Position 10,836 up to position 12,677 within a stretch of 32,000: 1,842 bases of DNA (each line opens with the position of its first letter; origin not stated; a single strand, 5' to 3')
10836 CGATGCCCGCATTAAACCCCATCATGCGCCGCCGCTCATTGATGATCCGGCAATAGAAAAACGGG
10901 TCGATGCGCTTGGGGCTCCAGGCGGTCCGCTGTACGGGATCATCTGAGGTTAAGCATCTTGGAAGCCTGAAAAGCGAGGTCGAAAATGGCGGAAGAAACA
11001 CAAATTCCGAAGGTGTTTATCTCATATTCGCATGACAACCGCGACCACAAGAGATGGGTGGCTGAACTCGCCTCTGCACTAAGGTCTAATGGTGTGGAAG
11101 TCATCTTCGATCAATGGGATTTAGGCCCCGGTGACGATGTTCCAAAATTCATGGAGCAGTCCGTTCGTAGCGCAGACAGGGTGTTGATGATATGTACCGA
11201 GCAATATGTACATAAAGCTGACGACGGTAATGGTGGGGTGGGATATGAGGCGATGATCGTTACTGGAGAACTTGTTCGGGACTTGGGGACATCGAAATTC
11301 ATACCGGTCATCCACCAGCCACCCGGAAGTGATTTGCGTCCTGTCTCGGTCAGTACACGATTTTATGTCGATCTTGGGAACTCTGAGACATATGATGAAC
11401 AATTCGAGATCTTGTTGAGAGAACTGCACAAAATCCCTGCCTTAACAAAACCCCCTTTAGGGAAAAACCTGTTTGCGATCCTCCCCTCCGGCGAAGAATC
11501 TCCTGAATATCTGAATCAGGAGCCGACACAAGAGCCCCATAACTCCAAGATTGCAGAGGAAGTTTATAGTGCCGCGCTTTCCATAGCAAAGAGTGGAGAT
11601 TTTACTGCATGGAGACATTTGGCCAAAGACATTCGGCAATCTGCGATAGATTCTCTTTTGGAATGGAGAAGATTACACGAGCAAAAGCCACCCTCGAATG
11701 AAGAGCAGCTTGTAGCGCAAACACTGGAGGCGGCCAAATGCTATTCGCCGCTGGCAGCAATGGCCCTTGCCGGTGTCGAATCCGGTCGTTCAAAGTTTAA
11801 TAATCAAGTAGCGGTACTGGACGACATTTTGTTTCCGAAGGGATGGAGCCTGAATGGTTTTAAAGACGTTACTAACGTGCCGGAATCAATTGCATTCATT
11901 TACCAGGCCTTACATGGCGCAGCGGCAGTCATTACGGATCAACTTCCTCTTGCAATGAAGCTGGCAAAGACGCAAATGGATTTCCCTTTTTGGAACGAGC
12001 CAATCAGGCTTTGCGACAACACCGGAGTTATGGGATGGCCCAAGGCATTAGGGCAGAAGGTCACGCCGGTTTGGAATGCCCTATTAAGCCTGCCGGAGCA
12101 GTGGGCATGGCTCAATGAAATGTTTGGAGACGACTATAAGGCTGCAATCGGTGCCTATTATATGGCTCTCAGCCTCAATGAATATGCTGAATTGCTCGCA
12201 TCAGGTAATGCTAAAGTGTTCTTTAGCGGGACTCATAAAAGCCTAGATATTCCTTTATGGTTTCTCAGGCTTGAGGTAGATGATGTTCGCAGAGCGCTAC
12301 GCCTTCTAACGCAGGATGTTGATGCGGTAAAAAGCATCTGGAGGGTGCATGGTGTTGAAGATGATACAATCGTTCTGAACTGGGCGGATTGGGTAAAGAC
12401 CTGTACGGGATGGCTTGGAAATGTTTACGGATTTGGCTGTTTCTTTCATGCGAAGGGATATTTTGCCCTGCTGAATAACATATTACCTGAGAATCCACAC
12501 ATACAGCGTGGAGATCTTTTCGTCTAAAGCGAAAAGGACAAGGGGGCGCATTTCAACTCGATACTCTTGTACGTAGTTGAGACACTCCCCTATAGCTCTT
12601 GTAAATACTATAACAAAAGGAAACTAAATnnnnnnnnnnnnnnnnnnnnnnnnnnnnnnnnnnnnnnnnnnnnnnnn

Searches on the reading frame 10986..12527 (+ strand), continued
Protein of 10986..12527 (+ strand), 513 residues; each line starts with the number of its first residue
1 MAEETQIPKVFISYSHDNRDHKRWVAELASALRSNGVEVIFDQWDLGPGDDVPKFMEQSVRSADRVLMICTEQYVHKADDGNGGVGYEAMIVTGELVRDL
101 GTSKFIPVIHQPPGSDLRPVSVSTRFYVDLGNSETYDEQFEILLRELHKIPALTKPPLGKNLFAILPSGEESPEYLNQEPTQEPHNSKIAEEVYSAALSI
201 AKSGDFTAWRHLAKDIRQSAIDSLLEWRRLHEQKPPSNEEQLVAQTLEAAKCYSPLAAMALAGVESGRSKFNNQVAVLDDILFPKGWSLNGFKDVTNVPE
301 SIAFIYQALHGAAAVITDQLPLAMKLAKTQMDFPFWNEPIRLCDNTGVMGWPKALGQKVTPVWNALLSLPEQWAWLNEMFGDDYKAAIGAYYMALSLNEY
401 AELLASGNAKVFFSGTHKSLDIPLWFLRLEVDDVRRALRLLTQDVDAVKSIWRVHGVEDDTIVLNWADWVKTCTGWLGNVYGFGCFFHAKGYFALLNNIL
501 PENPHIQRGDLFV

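Call 72: find_encoding_contigs(protein=P0018, flank=7000, max_places=1)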
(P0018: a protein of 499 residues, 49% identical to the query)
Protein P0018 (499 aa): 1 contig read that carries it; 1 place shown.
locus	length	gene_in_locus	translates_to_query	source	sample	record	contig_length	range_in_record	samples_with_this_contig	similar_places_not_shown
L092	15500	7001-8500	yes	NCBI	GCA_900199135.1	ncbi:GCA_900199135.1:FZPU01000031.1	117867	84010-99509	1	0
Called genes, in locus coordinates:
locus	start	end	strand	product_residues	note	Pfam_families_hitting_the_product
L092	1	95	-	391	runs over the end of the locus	PF03916:NrfD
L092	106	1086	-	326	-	PF14697:Fer4_21 (faint), PF12838:Fer4_7, PF13247:Fer4_11, PF00037:Fer4 (weak), PF12797:Fer4_2 (weak), PF12837:Fer4_6 (weak), PF13237:Fer4_10 (weak), PF13187:Fer4_9 (weak), +1 more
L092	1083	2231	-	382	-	PF01058:Oxidored_q6, PF14720:NiFe_hyd_SSU_C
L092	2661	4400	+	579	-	PF00005:ABC_tran, PF02463:SMC_N (faint), PF13555:AAA_29 (faint), PF13304:AAA_21 (faint), PF13401:AAA_22 (faint), PF12848:ABC_tran_Xtn, PF00005:ABC_tran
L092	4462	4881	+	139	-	PF05973:Gp49 (weak)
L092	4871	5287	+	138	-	PF01381:HTH_3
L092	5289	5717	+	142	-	-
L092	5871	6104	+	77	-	-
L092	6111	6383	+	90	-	PF04365:BrnT_toxin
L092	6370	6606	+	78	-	-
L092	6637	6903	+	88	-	PF10387:DUF2442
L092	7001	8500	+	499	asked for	PF08357:SEFIR, PF13676:TIR_2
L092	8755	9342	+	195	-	PF05638:T6SS_HCP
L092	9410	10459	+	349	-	PF03193:RsgA_GTPase, PF01926:MMR_HSR1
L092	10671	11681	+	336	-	PF08240:ADH_N, PF00107:ADH_zinc_N, PF13602:ADH_zinc_N_2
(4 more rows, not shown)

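Call 73: find_encoding_contigs(protein=P0055, flank=7000, max_places=1)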
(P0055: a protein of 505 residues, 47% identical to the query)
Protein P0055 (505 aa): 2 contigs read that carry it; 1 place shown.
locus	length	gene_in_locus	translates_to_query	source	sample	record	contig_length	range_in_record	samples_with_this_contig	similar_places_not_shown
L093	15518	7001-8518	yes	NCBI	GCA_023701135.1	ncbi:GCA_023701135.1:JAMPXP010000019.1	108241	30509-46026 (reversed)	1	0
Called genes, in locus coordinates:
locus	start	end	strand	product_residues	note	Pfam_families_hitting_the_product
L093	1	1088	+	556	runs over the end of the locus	PF00749:tRNA-synt_1c, PF03950:tRNA-synt_1c_C, PF20974:tRNA-synt_1c_C2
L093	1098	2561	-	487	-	PF01406:tRNA-synt_1e, PF01921:tRNA-synt_1f (faint), PF00133:tRNA-synt_1 (weak), PF09334:tRNA-synt_1g (weak), PF09190:DALR_2, PF23493:CysS_C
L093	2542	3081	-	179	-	PF02542:YgbB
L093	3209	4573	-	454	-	PF13559:DUF4129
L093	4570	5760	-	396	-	PF01882:DUF58 (weak)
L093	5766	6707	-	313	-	PF20030:bpMoxR, PF00004:AAA (weak), PF07726:AAA_3, PF07728:AAA_5, PF17863:AAA_lid_2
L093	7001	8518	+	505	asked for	PF08357:SEFIR, PF13676:TIR_2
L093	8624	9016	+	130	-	PF04355:BamE (faint)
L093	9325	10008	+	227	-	PF13185:GAF_2 (weak)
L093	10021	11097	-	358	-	-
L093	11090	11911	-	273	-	PF12797:Fer4_2 (faint), PF12837:Fer4_6 (faint), PF12838:Fer4_7 (weak), PF13187:Fer4_9 (weak), PF13237:Fer4_10 (weak), PF14697:Fer4_21 (weak), PF00037:Fer4 (weak), PF00881:Nitroreductase, +2 more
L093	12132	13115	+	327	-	PF00582:Usp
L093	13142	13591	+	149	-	PF00571:CBS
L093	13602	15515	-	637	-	PF02310:B12-binding, PF04055:Radical_SAM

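Call 74: find_encoding_contigs(protein=P0067, flank=7000, max_places=1)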
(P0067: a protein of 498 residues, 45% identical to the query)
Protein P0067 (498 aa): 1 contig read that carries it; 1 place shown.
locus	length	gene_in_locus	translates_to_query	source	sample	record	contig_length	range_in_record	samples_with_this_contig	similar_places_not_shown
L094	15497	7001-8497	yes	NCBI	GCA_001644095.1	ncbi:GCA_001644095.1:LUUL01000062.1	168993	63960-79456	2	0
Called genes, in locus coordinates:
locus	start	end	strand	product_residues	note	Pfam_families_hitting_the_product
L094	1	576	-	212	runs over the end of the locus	PF02798:GST_N, PF13417:GST_N_3, PF13409:GST_N_2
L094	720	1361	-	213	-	PF01865:PhoU_div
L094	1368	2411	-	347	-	PF01384:PHO4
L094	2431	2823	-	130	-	-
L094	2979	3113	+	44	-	PF00468:Ribosomal_L34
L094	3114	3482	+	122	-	PF00825:Ribonuclease_P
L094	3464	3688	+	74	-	PF01809:YidD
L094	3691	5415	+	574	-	PF14849:YidC_periplas, PF02096:60KD_IMP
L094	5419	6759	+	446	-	PF10396:TrmE_N, PF12631:MnmE_helical, PF01926:MMR_HSR1, PF02421:FeoB_N, PF04548:AIG1 (faint)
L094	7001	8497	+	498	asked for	PF08357:SEFIR, PF13676:TIR_2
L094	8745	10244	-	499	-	PF02321:OEP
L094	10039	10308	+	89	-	-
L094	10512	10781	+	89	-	PF17090:Ytca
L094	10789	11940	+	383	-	PF25917:BSH_RND, PF25963:Beta-barrel_AAEA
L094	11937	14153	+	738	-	PF13515:FUSC_2 (weak)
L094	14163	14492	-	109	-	-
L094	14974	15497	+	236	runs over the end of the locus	-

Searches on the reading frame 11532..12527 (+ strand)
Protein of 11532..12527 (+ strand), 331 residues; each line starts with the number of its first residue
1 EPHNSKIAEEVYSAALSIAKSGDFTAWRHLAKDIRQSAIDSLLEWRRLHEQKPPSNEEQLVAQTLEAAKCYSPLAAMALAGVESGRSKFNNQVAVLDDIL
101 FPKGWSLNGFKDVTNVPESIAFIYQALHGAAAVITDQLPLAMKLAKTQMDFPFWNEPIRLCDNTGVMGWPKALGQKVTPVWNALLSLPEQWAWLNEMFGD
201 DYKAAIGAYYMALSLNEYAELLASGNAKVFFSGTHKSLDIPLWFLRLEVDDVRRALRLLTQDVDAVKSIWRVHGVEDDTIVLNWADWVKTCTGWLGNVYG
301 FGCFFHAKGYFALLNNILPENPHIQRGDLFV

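Call 59: predict_structure(alignment_id=A2)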
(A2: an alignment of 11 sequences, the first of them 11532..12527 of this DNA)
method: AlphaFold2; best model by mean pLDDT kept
length: 331 residues; sequences in the alignment: 11
mean_pLDDT: 86.8   pTM: 0.88
mean pLDDT of the five models: 86.8, 86.5, 85.2, 84.7, 84.7
residues with pLDDT >= 90: 199; 70-90: 103; 50-70: 14; < 50: 15
segments of 3 or more residues with pLDDT < 50: 1-5, 322-331
pLDDT, mean of each block of 10 residues (from residue 1): 61 95 94 93 92 89 94 95 91 92 88 90 96 95 93 86 87 87 92 92 95 93 89 75 81 92 93 93 88 79 65 78 45 36
secondary structure, 60 per line:
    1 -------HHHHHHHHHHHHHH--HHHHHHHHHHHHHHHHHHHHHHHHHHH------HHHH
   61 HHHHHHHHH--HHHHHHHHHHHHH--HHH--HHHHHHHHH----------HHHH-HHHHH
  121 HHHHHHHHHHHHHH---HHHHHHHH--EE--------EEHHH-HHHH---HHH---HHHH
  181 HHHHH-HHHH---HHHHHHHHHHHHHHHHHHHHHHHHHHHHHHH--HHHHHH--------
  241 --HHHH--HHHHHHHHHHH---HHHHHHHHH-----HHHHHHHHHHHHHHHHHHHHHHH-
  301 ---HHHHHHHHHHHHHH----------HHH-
elements in order: H8-21 H24-50 H57-69 H72-84 H92-100 H111-114 H116-134 H138-145 H164-167 H177-185 H187-190 H194-224 H227-232 H243-246 H249-259 H263-271 H277-299 H304-317

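Call 63: fold_search(model_id=the predicted structure, library=pdb)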
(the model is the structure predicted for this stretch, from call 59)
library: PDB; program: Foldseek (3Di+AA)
matches with E <= 10: 410; with E <= 0.001: 0
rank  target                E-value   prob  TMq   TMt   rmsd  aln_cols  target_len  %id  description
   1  5xah_A                3.0e-02  0.72  0.22  0.20  18.2       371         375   12  Crystal structure of human Importin4 (released 2018-02-14)
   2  5xbk_B                3.9e-01  0.21  0.22  0.20  17.9       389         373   13  Crystal structure of human Importin4 (released 2018-02-14)
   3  5xah_C                4.4e-01  0.28  0.23  0.21  17.3       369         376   10  Crystal structure of human Importin4 (released 2018-02-14)
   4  8v2d_A                4.6e-01  0.38  0.21  0.22  17.2       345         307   11  Computational Designed Nanocage O43_129 (released 2024-03-13)
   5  4hxt                  5.2e-01  0.30  0.23  0.26  13.9       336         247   14  Crystal Structure of Engineered Protein. Northeast Structural Genomics Consortium Target OR329 (released 2012-11-21)
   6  9d01                  6.4e-01  0.15  0.21  0.20  20.6       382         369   10  Crystal Structure of a-iTHR-201 (released 2025-12-10)
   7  3hai_A                6.4e-01  0.12  0.15  0.17  34.1       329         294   12  Crystal structure of human PACSIN1 F-BAR domain (P21 lattice) (released 2009-06-16)
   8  4rv1_A                7.2e-01  0.12  0.17  0.15  17.0       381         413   14  Crystal Structure of Engineered Protein. Northeast Structural Genomics Consortium (NESG) Target OR497. (released 2014-12-10)
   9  4rv1_C                7.2e-01  0.08  0.14  0.13  18.0       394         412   13  Crystal Structure of Engineered Protein. Northeast Structural Genomics Consortium (NESG) Target OR497. (released 2014-12-10)
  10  5g05_F                7.5e-01  0.07  0.13  0.11  20.6       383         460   13  Cryo-EM structure of combined apo phosphorylated APC (released 2016-05-25)
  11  2x3v_A                7.8e-01  0.12  0.15  0.17  33.9       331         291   12  Structure of The F-BAR Domain of Mouse Syndapin I (released 2010-04-07)
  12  5mfd_J                8.1e-01  0.08  0.15  0.15  17.7       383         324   10  Designed armadillo repeat protein YIIIM''6AII in complex with pD_(KR)5 (released 2017-07-19)
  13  6hc2_A                9.2e-01  0.10  0.16  0.15  19.8       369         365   13  Crystal structure of NuMA/LGN hetero-hexamers (released 2019-05-29)
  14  5xah_D                9.6e-01  0.15  0.23  0.22  16.2       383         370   12  Crystal structure of human Importin4 (released 2018-02-14)
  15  5iz9_A                9.6e-01  0.08  0.15  0.15  16.9       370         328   11  Protein-protein interaction (released 2017-07-05)
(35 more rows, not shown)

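Call 68: search_protein_representatives(protein=window:11532-12527:+)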
Query: 331 residues. Proteins with E-value up to 0.001 (for the whole library): 364; up to 1e-10: 263; up to 1e-30: 105. The best 150 are listed.
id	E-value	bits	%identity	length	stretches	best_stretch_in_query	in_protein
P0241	8.1e-69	249.0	41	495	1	10-303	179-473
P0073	3.2e-67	243.8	41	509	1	11-304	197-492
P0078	4.8e-66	239.9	40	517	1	8-302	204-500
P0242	9.8e-62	225.7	39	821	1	6-293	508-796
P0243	1.3e-61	225.4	38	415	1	8-305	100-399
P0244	1.6e-59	218.5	44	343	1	9-272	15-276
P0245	3.8e-59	217.2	38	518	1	10-312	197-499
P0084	1.0e-57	212.6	39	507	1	7-320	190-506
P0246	2.4e-57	211.3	38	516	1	10-304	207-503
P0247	2.0e-54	201.7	37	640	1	16-306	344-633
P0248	2.1e-54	201.6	38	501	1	5-301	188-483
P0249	3.0e-54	201.1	37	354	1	10-301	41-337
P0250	3.6e-54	200.9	43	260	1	76-300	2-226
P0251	1.3e-53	199.0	37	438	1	11-311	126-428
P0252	1.4e-53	199.0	35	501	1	9-307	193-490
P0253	2.0e-53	198.4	37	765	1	8-292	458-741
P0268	4.5e-47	177.6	33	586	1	10-328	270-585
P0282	1.9e-43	165.6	32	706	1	11-297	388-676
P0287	1.3e-42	162.8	31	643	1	6-313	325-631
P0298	1.1e-39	153.3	30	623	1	8-300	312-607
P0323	8.5e-36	140.5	35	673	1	10-299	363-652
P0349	1.5e-28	116.6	32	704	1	9-291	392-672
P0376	1.1e-23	100.7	29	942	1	11-289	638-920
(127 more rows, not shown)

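Call 69: search_protein_families(library=pfam, proteins=[P0242, P0253, P0247, P0282, P0287, P0298, P0323, P0349, P0376, P0268], max_evalue=0.001)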
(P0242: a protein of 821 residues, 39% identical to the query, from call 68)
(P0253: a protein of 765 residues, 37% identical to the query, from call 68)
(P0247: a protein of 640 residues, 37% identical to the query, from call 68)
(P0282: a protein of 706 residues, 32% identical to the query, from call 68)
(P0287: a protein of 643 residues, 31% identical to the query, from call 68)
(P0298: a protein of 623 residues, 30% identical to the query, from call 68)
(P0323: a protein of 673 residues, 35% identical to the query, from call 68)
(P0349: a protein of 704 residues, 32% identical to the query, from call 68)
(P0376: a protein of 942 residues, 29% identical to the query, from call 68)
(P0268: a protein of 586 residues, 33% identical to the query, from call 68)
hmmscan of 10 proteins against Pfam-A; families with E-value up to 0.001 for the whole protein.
P0242 (821 aa): 2 families
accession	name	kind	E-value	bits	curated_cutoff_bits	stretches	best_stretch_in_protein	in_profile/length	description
PF00069.31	Pkinase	-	6.2e-36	124.6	31.7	1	213-431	1-212/263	Protein kinase domain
PF07714.23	PK_Tyr_Ser-Thr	-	3.5e-20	72.8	23.1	1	215-422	3-205/258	Protein tyrosine and serine/threonine kinase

P0253 (765 aa): 2 families
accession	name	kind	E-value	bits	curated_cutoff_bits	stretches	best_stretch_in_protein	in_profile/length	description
PF00069.31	Pkinase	-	2.8e-26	92.9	31.7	1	167-397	2-220/263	Protein kinase domain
PF07714.23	PK_Tyr_Ser-Thr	-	5.3e-13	49.3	23.1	1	168-372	3-201/258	Protein tyrosine and serine/threonine kinase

P0247 (640 aa): 2 families
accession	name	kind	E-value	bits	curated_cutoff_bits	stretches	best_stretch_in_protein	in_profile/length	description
PF13676.11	TIR_2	-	1.2e-18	68.2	28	1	146-280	1-122/122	TIR domain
PF08357.16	SEFIR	-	4.5e-14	53.4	23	1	146-266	3-140/150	SEFIR domain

P0282 (706 aa): 2 families
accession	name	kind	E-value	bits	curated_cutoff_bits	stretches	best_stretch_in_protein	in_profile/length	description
PF13676.11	TIR_2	-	8.2e-24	84.9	28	1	216-349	1-122/122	TIR domain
PF08357.16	SEFIR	-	1.1e-15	58.7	23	1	215-348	2-150/150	SEFIR domain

P0287 (643 aa): 5 families
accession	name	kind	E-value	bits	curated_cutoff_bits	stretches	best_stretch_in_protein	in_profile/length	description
PF13614.12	AAA_31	-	2.6e-11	44.2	27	1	14-203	2-169/177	AAA domain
PF01656.29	CbiA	-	3.2e-08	34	25.4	1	17-236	2-98/125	CobQ/CobB/MinD/ParA nucleotide binding domain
PF10609.15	ParA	-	4.6e-07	30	27.1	1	14-66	4-56/246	NUBPL iron-transfer P-loop NTPase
PF09140.17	MipZ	-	6.2e-05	22.9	20.7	0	15-68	2-55/262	ATPase MipZ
PF00142.24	Fer4_NifH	-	0.00016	21.7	25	1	16-51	3-37/271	4Fe-4S iron sulfur cluster binding proteins, NifH/frxC family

P0298 (623 aa): 4 families
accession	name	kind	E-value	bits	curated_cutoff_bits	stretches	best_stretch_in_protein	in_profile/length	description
PF13614.12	AAA_31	-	3.6e-09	37.2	27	1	3-146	2-125/177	AAA domain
PF01656.29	CbiA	-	2.9e-08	34.1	25.4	1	6-175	2-54/125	CobQ/CobB/MinD/ParA nucleotide binding domain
PF10609.15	ParA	-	2.2e-06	27.7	27.1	1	3-50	4-51/246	NUBPL iron-transfer P-loop NTPase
PF07015.17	VirC1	-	2.4e-06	27.5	24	1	3-44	2-43/231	VirC1 protein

P0323 (673 aa): 2 families
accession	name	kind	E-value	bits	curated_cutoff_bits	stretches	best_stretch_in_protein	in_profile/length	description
PF13676.11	TIR_2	-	2.3e-20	73.8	28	1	155-289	1-122/122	TIR domain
PF08357.16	SEFIR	-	4.8e-14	53.3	23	1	154-247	2-91/150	SEFIR domain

P0349 (704 aa): 2 families
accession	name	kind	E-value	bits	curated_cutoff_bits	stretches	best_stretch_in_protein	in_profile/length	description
PF13676.11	TIR_2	-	1.2e-16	61.8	28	1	218-351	1-121/122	TIR domain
PF08357.16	SEFIR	-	2.5e-13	51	23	1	218-316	3-117/150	SEFIR domain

P0376 (942 aa): 2 families
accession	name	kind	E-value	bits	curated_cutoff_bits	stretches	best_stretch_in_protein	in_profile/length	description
PF00069.31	Pkinase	-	6e-25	88.6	31.7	1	364-560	4-190/263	Protein kinase domain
PF07714.23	PK_Tyr_Ser-Thr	-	4.4e-14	52.9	23.1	1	367-564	7-201/258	Protein tyrosine and serine/threonine kinase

P0268 (586 aa): 3 families
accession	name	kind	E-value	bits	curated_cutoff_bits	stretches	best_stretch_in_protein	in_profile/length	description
PF13676.11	TIR_2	-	4.6e-19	69.5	28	1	94-228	1-122/122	TIR domain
PF08357.16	SEFIR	-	1.6e-13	51.6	23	1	92-203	1-128/150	SEFIR domain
PF01726.22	LexA_DNA_bind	-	6.1e-12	45.6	23.7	1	13-73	1-61/65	LexA DNA binding domain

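Call 70: fold_search(model_id=the predicted structure, library=viral)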
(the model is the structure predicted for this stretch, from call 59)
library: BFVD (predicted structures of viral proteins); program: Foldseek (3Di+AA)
matches with E <= 10: 194; with E <= 0.001: 0
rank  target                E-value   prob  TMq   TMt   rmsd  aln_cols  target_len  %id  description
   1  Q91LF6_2              2.2e-01  0.11  0.13  0.06  22.1       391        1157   12  ORF84 [White spot syndrome virus]
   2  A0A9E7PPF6            3.4e-01  0.13  0.14  0.10  27.1       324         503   13  Uncharacterized protein [Largemouth bass virus]
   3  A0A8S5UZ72            5.4e-01  0.08  0.13  0.07  38.6       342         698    9  Spherulation-specific family 4 [Siphoviridae sp. ctPNJ4]
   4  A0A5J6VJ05            8.8e-01  0.04  0.10  0.08  23.4       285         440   13  Uncharacterized protein [Megaviridae environmental sample]
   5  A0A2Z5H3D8            9.5e-01  0.04  0.11  0.05  45.2       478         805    9  Internal virion protein C [Escherichia phage SRT7]
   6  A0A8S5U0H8            1.3e+00  0.08  0.11  0.16  19.6       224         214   14  Minor capsid protein [Siphoviridae sp. ctNEy24]
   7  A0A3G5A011            1.3e+00  0.06  0.13  0.14  20.2       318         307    9  G-protein coupled receptors family 1 profile domain-containing protein [Harvfovirus sp.]
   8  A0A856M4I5            1.4e+00  0.10  0.19  0.19  18.5       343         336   10  (no name in the UniProt tables at hand)
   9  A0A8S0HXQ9            1.4e+00  0.08  0.16  0.13  20.0       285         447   16  (no name in the UniProt tables at hand)
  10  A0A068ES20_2          1.4e+00  0.07  0.14  0.06  24.4       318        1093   14  Large tegument protein [Falconid herpesvirus 1]
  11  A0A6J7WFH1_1          1.8e+00  0.04  0.14  0.07  32.0       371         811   13  Uncharacterized protein [uncultured Caudovirales phage]
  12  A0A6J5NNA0            1.8e+00  0.04  0.11  0.05  29.4       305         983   14  Bacteriophage lambda, GpH, tail tape measure, C-terminal [uncultured Caudovirales phage]
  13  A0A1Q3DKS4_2          1.9e+00  0.06  0.15  0.06  19.9       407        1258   10  Uncharacterized protein [Chionoecetes opilio bacilliform virus]
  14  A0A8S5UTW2            1.9e+00  0.04  0.14  0.08  23.7       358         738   13  Uncharacterized protein [Myoviridae sp. ctYA416]
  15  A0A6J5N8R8            2.0e+00  0.04  0.14  0.11  26.3       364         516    9  Uncharacterized protein [uncultured Caudovirales phage]
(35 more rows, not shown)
